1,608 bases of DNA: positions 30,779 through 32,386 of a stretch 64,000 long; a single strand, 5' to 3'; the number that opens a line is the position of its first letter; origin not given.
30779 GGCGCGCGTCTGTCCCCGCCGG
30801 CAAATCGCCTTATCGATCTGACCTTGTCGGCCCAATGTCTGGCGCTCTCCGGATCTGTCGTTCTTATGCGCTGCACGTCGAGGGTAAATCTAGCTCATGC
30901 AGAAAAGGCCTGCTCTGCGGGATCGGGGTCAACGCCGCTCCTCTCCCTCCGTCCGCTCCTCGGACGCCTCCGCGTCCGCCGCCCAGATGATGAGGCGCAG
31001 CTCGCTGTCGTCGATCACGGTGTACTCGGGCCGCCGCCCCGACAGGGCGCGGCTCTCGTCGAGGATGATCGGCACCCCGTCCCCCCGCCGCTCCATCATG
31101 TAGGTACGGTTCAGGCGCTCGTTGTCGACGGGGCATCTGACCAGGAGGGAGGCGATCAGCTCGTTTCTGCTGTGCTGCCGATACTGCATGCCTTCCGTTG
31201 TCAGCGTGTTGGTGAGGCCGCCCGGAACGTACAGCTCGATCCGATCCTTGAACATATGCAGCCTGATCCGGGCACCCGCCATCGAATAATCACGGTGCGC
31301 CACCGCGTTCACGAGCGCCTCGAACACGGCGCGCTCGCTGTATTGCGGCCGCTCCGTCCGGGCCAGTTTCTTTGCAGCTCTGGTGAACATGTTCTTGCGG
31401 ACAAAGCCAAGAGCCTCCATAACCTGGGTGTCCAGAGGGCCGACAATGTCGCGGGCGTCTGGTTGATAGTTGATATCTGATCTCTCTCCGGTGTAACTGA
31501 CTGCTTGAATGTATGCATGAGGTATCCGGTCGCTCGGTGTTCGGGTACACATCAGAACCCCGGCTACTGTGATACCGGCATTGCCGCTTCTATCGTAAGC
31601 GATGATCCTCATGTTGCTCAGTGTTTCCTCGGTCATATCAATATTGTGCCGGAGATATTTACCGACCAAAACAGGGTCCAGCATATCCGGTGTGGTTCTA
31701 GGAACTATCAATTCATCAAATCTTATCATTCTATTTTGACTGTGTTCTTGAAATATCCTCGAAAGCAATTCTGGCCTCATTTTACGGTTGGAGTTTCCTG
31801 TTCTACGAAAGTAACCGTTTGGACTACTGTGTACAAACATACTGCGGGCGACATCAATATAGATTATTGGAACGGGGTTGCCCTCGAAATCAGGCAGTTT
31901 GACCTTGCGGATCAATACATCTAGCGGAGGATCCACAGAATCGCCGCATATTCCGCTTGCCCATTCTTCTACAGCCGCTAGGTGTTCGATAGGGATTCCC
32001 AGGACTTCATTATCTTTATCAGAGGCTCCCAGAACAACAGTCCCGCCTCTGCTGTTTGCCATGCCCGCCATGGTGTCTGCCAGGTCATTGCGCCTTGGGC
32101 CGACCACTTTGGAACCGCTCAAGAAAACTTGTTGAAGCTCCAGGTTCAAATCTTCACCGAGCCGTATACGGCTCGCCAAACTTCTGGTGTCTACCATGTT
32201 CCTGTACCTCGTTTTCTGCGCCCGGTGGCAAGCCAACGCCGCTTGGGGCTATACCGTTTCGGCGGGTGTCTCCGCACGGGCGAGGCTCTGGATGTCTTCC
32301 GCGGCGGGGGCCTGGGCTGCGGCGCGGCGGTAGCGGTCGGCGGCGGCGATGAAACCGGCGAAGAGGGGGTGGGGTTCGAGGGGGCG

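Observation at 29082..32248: Lower-GC island between xerD and pyrG: Schlafen/AlbA_2-HATPase protein + HNH endonuclease operon plus two small genes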

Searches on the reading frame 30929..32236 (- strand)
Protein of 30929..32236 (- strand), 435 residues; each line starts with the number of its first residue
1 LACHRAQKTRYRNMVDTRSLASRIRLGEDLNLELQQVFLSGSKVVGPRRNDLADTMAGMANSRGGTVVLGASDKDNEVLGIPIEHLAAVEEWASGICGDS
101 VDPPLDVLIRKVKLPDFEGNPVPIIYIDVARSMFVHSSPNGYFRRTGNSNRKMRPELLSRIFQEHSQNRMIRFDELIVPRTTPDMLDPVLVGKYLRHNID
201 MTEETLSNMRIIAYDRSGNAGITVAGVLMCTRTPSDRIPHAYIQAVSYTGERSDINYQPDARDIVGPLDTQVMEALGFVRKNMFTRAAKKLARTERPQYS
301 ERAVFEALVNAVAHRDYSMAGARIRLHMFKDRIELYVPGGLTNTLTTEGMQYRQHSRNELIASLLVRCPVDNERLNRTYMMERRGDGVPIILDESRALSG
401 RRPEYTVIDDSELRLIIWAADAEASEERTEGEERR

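Call 3: search_protein_families(library=pfam, proteins=[window:30929-32236:-], max_evalue=1)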
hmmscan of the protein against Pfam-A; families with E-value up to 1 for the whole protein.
window:30929-32236:- (435 aa): 2 families
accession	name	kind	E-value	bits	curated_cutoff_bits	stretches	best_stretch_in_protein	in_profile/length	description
PF13749.12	HATPase_c_4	-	2.2e-18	66.5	26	1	321-416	1-88/89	Putative ATP-dependent DNA helicase recG C-terminal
PF04326.19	SLFN_AlbA_2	-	1.3e-09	39.1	25.3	1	31-153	4-117/118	Schlafen, AlbA_2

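Call 4: search_protein_families(library=padloc, proteins=[window:30929-32236:-], max_evalue=1)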
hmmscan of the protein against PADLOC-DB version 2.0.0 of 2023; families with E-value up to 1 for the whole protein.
window:30929-32236:- (435 aa): 3 families
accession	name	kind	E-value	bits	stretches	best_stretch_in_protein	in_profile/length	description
PDLC02394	pAgo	-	7e-17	58.5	1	55-423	60-440/1121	-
PDLC02402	Aga_SIR2-PNTD1-PNTD2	-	1.4e-13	47.9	1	200-395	350-539/876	Class I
PDLC02418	Aga_SIR2-Kinase-PNTD1-PNTD2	-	2.5e-07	27.3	1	202-389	210-411/756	Class I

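Call 5: search_protein_families(library=ncbifam, proteins=[window:30929-32236:-], max_evalue=1)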
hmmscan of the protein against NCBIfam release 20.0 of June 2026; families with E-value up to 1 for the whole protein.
window:30929-32236:- (435 aa): 0 families

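Call 7: search_solved_structures(query=window:30929-32236:-, max_evalue=0.01, show_alignments=2)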
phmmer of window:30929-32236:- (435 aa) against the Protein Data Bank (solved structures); distinct sequences matched with E-value up to 0.01: 1.
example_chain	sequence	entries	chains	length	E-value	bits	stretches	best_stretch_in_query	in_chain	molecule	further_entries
3lmm_A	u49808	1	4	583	0.00018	23.7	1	49-365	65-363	Uncharacterized protein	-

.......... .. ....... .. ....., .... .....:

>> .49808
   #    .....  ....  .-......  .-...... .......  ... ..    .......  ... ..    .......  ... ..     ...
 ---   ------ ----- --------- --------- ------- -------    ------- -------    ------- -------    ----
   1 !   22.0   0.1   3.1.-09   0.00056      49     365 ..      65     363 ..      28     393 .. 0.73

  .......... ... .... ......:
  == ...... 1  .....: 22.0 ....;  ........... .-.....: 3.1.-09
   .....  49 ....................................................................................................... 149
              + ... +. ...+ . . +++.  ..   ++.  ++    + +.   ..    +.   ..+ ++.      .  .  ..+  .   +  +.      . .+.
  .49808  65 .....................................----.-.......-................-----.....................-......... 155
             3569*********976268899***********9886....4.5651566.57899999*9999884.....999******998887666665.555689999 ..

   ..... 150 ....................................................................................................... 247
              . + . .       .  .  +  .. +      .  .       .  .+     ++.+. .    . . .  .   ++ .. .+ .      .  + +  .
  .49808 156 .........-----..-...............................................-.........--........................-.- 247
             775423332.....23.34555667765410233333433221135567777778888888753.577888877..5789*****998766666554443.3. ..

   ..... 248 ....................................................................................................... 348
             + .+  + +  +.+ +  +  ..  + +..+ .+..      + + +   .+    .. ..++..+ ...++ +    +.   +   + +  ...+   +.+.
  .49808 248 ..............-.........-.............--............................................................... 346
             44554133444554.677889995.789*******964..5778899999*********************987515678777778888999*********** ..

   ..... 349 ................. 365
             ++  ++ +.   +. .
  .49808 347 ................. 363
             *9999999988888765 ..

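Call 10: find_homologous_proteins(query=window:30929-32236:-, max_evalue=0.00001)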
Query window:30929-32236:- (435 aa): 4907 proteins with E <= 0.00001 among 8000 candidates; the best 120 are listed.
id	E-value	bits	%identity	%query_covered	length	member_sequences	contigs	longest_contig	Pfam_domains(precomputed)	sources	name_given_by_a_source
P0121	1.6e-255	865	95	94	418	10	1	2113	PF13749.13,PF04326.20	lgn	-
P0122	2.3e-237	806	87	97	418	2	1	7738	PF13749.13,PF04326.20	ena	-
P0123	3.9e-234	795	84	95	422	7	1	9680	PF13749.13,PF04326.20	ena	-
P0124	1.1e-232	790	86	95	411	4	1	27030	PF13749.13,PF04326.20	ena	-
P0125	1.4e-223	760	82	95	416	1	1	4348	PF13749.13,PF04326.20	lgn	-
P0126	4.0e-180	617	67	95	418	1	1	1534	PF13749.13,PF04326.20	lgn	-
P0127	1.9e-175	602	65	95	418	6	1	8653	PF13749.13,PF04326.20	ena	-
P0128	9.1e-175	599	65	95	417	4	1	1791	PF13749.13,PF04326.20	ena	-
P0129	2.9e-174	598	66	95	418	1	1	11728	PF13749.13,PF04326.20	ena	-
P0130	3.0e-171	588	64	95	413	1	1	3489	PF13749.13,PF04326.20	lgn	-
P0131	7.2e-171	587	65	92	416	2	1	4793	PF13749.13,PF04326.20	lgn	-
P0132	5.9e-169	580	66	92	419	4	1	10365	PF13749.13,PF04326.20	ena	-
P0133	5.2e-168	577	65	94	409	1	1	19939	PF13749.13,PF04326.20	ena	-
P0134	6.1e-168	577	65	92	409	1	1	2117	PF13749.13,PF04326.20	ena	-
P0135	8.2e-168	577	63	94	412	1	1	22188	PF13749.13,PF04326.20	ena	-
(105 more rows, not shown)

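Call 16: find_encoding_contigs(protein=P0124, flank=10000, max_places=4)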
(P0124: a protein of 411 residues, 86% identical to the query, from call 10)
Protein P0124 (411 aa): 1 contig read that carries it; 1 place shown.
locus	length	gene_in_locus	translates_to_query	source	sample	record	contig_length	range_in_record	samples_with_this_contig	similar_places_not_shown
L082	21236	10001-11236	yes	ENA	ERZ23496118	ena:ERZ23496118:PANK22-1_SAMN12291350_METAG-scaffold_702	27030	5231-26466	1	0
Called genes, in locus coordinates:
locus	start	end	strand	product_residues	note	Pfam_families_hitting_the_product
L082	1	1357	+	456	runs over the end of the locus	PF01546:Peptidase_M20, PF07687:M20_dimer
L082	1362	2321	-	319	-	PF01909:NTP_transf_2, PF18765:Polbeta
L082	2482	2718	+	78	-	-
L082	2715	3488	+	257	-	PF01479:S4 (weak), PF01728:FtsJ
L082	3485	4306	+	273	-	PF01513:NAD_kinase, PF20143:NAD_kinase_C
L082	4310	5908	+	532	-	PF02463:SMC_N (faint), PF13476:AAA_23 (faint)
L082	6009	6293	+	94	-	-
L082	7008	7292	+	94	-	-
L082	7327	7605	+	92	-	-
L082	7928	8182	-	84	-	-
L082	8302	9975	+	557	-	PF06418:CTP_synth_N, PF00117:GATase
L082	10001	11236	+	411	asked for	PF04326:SLFN_AlbA_2, PF13749:HATPase_c_4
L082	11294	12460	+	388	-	PF00266:Aminotran_5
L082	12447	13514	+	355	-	PF13182:DUF4007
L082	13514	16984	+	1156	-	-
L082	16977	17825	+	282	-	PF01507:PAPS_reduct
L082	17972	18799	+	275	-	PF02195:ParB_N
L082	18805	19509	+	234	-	-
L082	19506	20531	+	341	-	-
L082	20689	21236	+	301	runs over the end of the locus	PF02899:Phage_int_SAM_1, PF00589:Phage_integrase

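Call 17: find_encoding_contigs(protein=P0123, flank=10000, max_places=4)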
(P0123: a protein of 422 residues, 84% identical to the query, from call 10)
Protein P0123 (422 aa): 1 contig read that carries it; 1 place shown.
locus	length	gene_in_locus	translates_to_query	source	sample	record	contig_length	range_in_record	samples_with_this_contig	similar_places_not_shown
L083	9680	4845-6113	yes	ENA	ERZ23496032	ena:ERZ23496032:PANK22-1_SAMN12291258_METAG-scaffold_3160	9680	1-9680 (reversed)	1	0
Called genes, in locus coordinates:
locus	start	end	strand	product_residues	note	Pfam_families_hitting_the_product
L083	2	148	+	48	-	?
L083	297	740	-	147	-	PF13744:HTH_37, PF01381:HTH_3 (weak)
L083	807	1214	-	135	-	-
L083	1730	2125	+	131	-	-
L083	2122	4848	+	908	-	PF02811:PHP (weak), PF02463:SMC_N (faint), PF13304:AAA_21 (weak)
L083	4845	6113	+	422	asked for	PF04326:SLFN_AlbA_2, PF13749:HATPase_c_4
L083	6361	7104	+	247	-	PF26340:DNA-SBD_ScoMcrA, PF13391:HNH_2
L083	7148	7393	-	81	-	-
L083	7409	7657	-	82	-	-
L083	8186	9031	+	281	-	PF02899:Phage_int_SAM_1, PF00589:Phage_integrase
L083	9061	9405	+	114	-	PF01258:zf-dskA_traR (weak)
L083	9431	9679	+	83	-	?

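Call 20: find_encoding_contigs(protein=P0122, flank=10000, max_places=4)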
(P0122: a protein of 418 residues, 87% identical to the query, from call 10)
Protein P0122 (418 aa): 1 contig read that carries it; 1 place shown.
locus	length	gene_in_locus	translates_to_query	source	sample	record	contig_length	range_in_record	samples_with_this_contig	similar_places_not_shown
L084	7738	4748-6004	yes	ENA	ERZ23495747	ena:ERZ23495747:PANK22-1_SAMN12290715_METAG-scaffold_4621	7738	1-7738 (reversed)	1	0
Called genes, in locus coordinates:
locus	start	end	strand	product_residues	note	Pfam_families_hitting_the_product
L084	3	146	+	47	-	?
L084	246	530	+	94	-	-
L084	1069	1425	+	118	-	-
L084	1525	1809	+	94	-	-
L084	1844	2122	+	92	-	-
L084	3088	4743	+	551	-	PF06418:CTP_synth_N, PF00117:GATase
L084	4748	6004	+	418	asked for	PF04326:SLFN_AlbA_2, PF13749:HATPase_c_4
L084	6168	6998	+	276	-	PF26340:DNA-SBD_ScoMcrA, PF13391:HNH_2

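Call 23: find_related_loci(query=A2, collection=metagenome_contigs, flank=10000)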
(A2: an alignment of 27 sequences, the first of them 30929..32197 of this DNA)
Query A2 (422 aa) in metagenome_contigs; peptide patterns used: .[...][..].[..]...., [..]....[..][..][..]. (x = any residue, [..] = any of these).
227 stretches matched a pattern; 42 encode a relative of the query (tblastn E <= 1e-3); 42 distinct loci.
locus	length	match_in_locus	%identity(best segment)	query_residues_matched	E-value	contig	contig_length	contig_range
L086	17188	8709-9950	62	1-413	1e-171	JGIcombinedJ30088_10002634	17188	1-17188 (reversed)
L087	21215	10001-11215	62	7-410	4e-170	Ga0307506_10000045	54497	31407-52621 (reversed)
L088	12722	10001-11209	62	11-413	4e-170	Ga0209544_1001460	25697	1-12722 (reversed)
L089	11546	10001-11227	62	1-407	4e-169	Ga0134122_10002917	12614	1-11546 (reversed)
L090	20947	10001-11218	62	11-416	2e-168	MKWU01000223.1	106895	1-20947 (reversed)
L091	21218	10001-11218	62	11-416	2e-168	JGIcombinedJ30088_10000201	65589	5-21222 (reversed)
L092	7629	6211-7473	60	1-420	6e-168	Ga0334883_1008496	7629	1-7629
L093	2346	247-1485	61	7-417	6e-180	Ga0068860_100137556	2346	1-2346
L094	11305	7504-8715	63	7-409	7e-167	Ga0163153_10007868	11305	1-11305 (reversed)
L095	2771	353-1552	62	7-407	2e-177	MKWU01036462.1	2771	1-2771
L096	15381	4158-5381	60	1-407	7e-167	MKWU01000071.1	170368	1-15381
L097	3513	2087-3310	62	1-407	8e-175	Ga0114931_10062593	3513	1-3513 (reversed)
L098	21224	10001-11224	60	1-407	7e-167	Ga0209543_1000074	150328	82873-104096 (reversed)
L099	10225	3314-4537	60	1-407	7e-167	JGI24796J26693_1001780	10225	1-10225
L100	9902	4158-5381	60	1-407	6e-167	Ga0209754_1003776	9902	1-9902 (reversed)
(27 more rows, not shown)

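Call 29: search_protein_families(library=ncbifam, proteins=[L083:2122-4848:+, L082:11294-12460:+, L082:12447-13514:+, L082:13514-16984:+, L082:16977-17825:+, L082:17972-18799:+, L082:18805-19509:+, L082:19506-20531:+], max_evalue=0.001)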
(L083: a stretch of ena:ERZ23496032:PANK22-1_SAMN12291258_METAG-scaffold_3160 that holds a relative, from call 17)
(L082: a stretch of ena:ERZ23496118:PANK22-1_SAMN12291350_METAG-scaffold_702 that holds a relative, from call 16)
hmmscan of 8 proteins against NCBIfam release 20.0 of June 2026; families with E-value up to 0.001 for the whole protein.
L083:2122-4848:+ (908 aa): 11 families
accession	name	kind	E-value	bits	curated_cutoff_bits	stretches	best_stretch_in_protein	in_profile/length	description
NF045780.1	TrlF_fam_ATP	equivalog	1.2e-166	557.1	350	1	9-900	2-943/944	TrlF family AAA-like ATPase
NF042955.1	Ppl_antiphage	equivalog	2.4e-149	499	1000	1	9-900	1-882/882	anti-phage protein Ppl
NF045781.1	Spaf1101_AAA_ATP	equivalog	7.3e-74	249.6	475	2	45-311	105-373/836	Spaf_1101 family AAA-like ATPase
TIGR00634.1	recN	equivalog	2.4e-09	36.7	407.85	1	275-653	16-383/563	DNA repair protein RecN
NF038032.1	CehA_McbA_metalo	domain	1.5e-08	34.4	80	1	11-94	1-78/315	CehA/McbA family metallohydrolase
NF041034.1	Rad50_Sulf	equivalog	2.2e-08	32.4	1000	1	431-639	176-385/872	DNA double-strand break repair ATPase Rad50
NF040873.1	AztA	equivalog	7.7e-06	25.6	220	1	780-854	115-189/191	zinc ABC transporter ATP-binding protein AztA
NF047791.1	RNaseRnm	equivalog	2.9e-05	23.5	375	1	15-84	3-68/275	RNase RNM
NF004225.0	PRK05672.1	subfamily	9.8e-05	20.6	939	1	17-142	9-130/1047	error-prone DNA polymerase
NF008428.0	PRK11264.1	equivalog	0.00062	19.1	406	0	786-844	146-204/250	L-cystine ABC transporter ATP-binding protein TcyN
NF045487.1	ASRP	equivalog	0.00079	18.1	300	1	421-587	309-465/593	archaea-specific SMC-related protein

L082:11294-12460:+ (388 aa): 21 families
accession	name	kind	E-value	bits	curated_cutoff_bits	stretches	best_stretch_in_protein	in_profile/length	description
TIGR03402.1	FeS_nifS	equivalog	5e-109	364.5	530.75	1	1-379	1-377/379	cysteine desulfurase NifS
NF010611.0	PRK14012.1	equivalog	2.7e-104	349.3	548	1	1-379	7-386/406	IscS subfamily cysteine desulfurase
TIGR02006.1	IscS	equivalog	1.4e-99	333.9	643.2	1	1-379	5-382/402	IscS subfamily cysteine desulfurase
TIGR03235.1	DNA_S_dndA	equivalog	5.4e-99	331.8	480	1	2-352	1-353/353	cysteine desulfurase DndA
TIGR03403.1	nifS_epsilon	equivalog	5.9e-85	285.4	587.7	1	1-378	1-379/382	NifS family cysteine desulfurase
NF002806.0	PRK02948.1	subfamily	4.7e-72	243.1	304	1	1-367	2-367/381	IscS subfamily cysteine desulfurase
TIGR01979.1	sufS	subfamily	3.4e-32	111.8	475.1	1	2-228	21-249/403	SufS family cysteine desulfurase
TIGR01977.1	am_tr_V_EF2568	hypoth_equivalog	3.7e-30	105.2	377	1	2-251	2-261/376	cysteine desulfurase family protein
TIGR01976.1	am_tr_V_VC1184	hypoth_equivalog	7.3e-26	91.4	352.35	1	2-257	21-279/401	cysteine desulfurase-like protein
NF041166.1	f2_encap_cargo1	exception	1.1e-24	87.6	800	1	33-228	280-475/623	family 2A encapsulin nanocompartment cargo protein cysteine desulfurase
NF040779.1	Sec_lyase_SclA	exception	9.9e-23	80.6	525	1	21-228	22-227/378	selenocysteine lyase SclA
NF008126.0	PRK10874.1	equivalog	8.1e-19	68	607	1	31-228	52-249/401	cysteine desulfurase CsdA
TIGR03392.1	FeS_syn_CsdA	equivalog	3.9e-17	62.5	493.6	1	32-227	50-246/398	cysteine desulfurase CsdA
NF006791.0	PRK09295.1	equivalog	2.7e-15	56.4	661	1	2-228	26-254/406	cysteine desulfurase SufS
TIGR04343.1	egtE_PLP_lyase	equivalog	4.5e-11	42.1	400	1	43-230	55-233/370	ergothioneine biosynthesis PLP-dependent enzyme EgtE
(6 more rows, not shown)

L082:12447-13514:+ (355 aa): 0 families

L082:13514-16984:+ (1156 aa): 0 families

L082:16977-17825:+ (282 aa): 8 families
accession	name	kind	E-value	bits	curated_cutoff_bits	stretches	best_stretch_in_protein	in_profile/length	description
NF006327.0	PRK08557.1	equivalog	7.8e-16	57.8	366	1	10-202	187-385/415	hypothetical protein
NF010367.0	PRK13795.1-2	equivalog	7e-13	47.9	456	1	9-192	247-436/584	hypothetical protein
NF010368.0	PRK13795.1-3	equivalog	1.3e-12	46.9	588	1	11-193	254-442/635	hypothetical protein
NF006351.0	PRK08576.1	equivalog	5.9e-11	41.6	290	1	7-119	237-345/436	hypothetical protein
NF010366.0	PRK13795.1-1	equivalog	7.4e-11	40.9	745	1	11-197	273-469/667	hypothetical protein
NF010369.0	PRK13795.1-4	equivalog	1.4e-09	36.8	1086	1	11-192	258-449/633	hypothetical protein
NF005316.0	PRK06850.1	equivalog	4e-05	22.6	536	0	80-103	123-148/505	hypothetical protein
TIGR03183.1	DNA_S_dndC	equivalog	0.00099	18.1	290.4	0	81-103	110-132/447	DNA phosphorothioation system sulfurtransferase DndC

L082:17972-18799:+ (275 aa): 7 families
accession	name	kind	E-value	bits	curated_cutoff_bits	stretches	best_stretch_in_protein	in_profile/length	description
TIGR00180.1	parB_part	domain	2.9e-24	85.9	58.45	1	6-174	4-173/186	ParB/RepB/Spo0J family partition protein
TIGR04285.1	nucleoid_noc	exception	3.6e-17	62.6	315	1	8-259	3-249/255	nucleoid occlusion protein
TIGR03734.1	PRTRC_parB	hypoth_equivalog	1.8e-15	56.5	278.6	1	29-109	15-96/555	PRTRC system ParB family protein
NF010406.0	PRK13832.1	subfamily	1.2e-08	34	640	1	33-183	31-180/578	plasmid partitioning protein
TIGR03454.1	partition_RepB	equivalog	2.6e-08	33.6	201.5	1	23-107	80-162/325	plasmid partitioning protein RepB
NF010440.0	PRK13866.1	equivalog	8.8e-05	21.8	522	1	27-107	86-164/336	plasmid partitioning protein RepB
NF053625.1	SerKinSerKArch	equivalog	0.00027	20.2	380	1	27-90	31-95/244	ADP-dependent L-serine kinase SerK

L082:18805-19509:+ (234 aa): 0 families

L082:19506-20531:+ (341 aa): 3 families
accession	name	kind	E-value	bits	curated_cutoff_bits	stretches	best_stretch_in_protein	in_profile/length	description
TIGR04122.1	Xnuc_lig_assoc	equivalog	2.8e-14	52.7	325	1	30-224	25-216/326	ligase-associated DNA damage response exonuclease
TIGR03675.1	arCOG00543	equivalog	0.00057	18.2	580.2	0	79-169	300-399/631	beta-CASP ribonuclease aCPSF1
NF012229.1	bla_class_B_core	domain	0.00091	19.4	100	0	20-72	45-98/139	metallo-beta-lactamase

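Call 30: search_protein_families(library=padloc, proteins=[L083:2122-4848:+, L082:11294-12460:+, L082:12447-13514:+, L082:13514-16984:+, L082:16977-17825:+, L082:17972-18799:+, L082:18805-19509:+, L082:19506-20531:+], max_evalue=0.001)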
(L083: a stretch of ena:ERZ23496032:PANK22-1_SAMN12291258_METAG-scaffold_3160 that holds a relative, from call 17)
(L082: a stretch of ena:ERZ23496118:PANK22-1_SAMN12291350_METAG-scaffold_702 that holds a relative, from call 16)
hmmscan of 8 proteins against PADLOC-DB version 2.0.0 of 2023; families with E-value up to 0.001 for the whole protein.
L083:2122-4848:+ (908 aa): 9 families
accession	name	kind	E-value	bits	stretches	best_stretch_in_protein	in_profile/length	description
PDLC02208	Ppl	-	2e-119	398.1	1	9-901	4-893/894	-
PDLC04135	mad3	-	4e-13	47.7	1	277-865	18-345/374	mads_3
PDLC04678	PDC-M49A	-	5e-08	29.7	1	804-847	569-613/681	-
PDLC00290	PtuA1|PtuA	-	3.3e-06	24.7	0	276-399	18-140/414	AAA ATPase domain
PDLC04182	HEC-01A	-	3.9e-05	20.8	0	763-855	264-359/406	-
PDLC04164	AriA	-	4.6e-05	21.1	1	795-855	185-244/253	-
PDLC02980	AriA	-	9.1e-05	20.6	0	644-847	166-303/304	-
PDLC00305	PtuA1|PtuA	-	0.00013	19.4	1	256-328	1-72/392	AAA ATPase domain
PDLC00096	GajA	-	0.00071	16.4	1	256-315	1-58/630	AAA ATPase domain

L082:11294-12460:+ (388 aa): 2 families
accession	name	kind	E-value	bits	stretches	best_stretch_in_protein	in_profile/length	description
PDLC02759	SspA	-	1e-125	417.9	1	2-375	1-373/374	SspA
PDLC02657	DndA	-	8.8e-121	401.7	1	1-370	1-370/372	DndA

L082:12447-13514:+ (355 aa): 10 families
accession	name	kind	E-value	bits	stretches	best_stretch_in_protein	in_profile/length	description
PDLC02768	SspB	-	5.4e-99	329.2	1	10-306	2-295/295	SspB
PDLC02769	SspB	-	1.6e-69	232.5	1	11-285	3-274/282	SspB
PDLC02766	SspB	-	2.6e-57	192.3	1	11-274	3-265/285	SspB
PDLC02764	SspB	-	5.5e-40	135.5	1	11-275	1-254/276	SspB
PDLC02760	SspB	-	4.3e-36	122.8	1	11-284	4-264/269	SspB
PDLC02762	SspB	-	3.8e-30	103.2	1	11-268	3-254/293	SspB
PDLC02765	SspB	-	6.6e-27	93.3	1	11-274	4-268/292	SspB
PDLC02761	SspB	-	2.2e-18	64.7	1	95-265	113-294/340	SspB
PDLC02763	SspB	-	1.3e-07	29.5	1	11-179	7-162/279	SspB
PDLC02767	SspB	-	8.4e-06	23.6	1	11-176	8-171/295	SspB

L082:13514-16984:+ (1156 aa): 15 families
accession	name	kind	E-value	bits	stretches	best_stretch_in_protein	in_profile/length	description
PDLC02781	SspC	-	0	1013.9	1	16-1106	2-1102/1104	SspC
PDLC02779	SspC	-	6.1e-218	724.2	1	11-1050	2-1045/1054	SspC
PDLC02775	SspC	-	1.2e-172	574.2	1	4-1058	3-1061/1064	SspC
PDLC02778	SspC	-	3.1e-168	559.5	1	14-1059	1-1050/1053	SspC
PDLC02780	SspC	-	1.1e-154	514.9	1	4-1061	1-1028/1045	SspC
PDLC02774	SspC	-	3.4e-116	387.3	1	14-1063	1-1033/1065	SspC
PDLC02776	SspC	-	6.8e-99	330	1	194-1063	119-995/1039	SspC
PDLC02478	BrxC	-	1.6e-91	305.5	1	10-1040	6-1046/1108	BrxC-PglY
PDLC02773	SspC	-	1.4e-87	292.7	1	196-1042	150-1001/1011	SspC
PDLC02777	SspC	-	1.8e-85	286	1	16-1097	2-1084/1097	SspC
PDLC02770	SspC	-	1.5e-81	272.9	2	197-1056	165-1037/1047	SspC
PDLC02771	SspC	-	3.4e-72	241.9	3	375-736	438-811/828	SspC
PDLC02772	SspC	-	1e-55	187.3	1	196-1060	177-1069/1123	SspC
PDLC02485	BrxC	-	0.00012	17.7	1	197-365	245-405/1376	BrxC-PglY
PDLC02480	BrxC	-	0.00022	16.6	1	321-438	361-473/1389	BrxC-PglY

L082:16977-17825:+ (282 aa): 4 families
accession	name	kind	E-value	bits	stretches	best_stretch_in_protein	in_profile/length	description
PDLC02782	SspD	-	5e-108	359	1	6-281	1-276/277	SspD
PDLC02510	BrxP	-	3.5e-09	33.5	1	9-238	137-380/779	BrxP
PDLC02662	DndC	-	3.6e-06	24.2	1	81-104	123-146/481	DndC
PDLC02661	DndC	-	1.9e-05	21.8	1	81-104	119-142/468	DndC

L082:17972-18799:+ (275 aa): 1 family
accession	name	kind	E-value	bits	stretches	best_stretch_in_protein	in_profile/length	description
PDLC04008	PD-Lambda-5_A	-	2.8e-05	21.1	1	32-86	44-101/449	-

L082:18805-19509:+ (234 aa): 0 families

L082:19506-20531:+ (341 aa): 0 families

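Call 59: search_protein_families(library=phrogs, proteins=[L083:297-740:-, L083:807-1214:-, L083:1730-2125:+], max_evalue=0.01)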
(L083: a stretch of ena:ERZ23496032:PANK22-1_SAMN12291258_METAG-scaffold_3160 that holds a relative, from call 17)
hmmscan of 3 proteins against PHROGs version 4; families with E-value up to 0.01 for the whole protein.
L083:297-740:- (147 aa): 11 families
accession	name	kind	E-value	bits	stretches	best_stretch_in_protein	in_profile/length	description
phrog_11553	-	unknown function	2e-12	48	1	69-134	35-102/278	-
phrog_1373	-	transcription regulation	6.1e-11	43.6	1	39-127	34-123/166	transcriptional regulator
phrog_2339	-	DNA, RNA and nucleotide metabolism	2.6e-09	38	1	69-129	26-88/98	HTH DNA binding protein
phrog_7950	-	transcription regulation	3.2e-05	24.9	1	71-104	10-43/68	transcriptional repressor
phrog_7241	-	transcription regulation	0.00012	23.2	1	65-107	59-101/122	transcriptional regulator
phrog_8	-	transcription regulation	0.00012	22.6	1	70-104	78-111/346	transcriptional regulator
phrog_6831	-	transcription regulation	0.00028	21.8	1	80-102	17-39/68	transcriptional regulator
phrog_14076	-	transcription regulation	0.00066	21.2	1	70-103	15-51/86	transcriptional regulator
phrog_3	-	transcription regulation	0.00077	20.3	1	69-118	89-136/430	transcriptional repressor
phrog_2104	-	unknown function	0.00085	20.5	0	68-103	39-74/103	-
phrog_4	-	transcription regulation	0.0086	16.1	1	68-102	136-166/400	transcriptional repressor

L083:807-1214:- (135 aa): 0 families

L083:1730-2125:+ (131 aa): 0 families
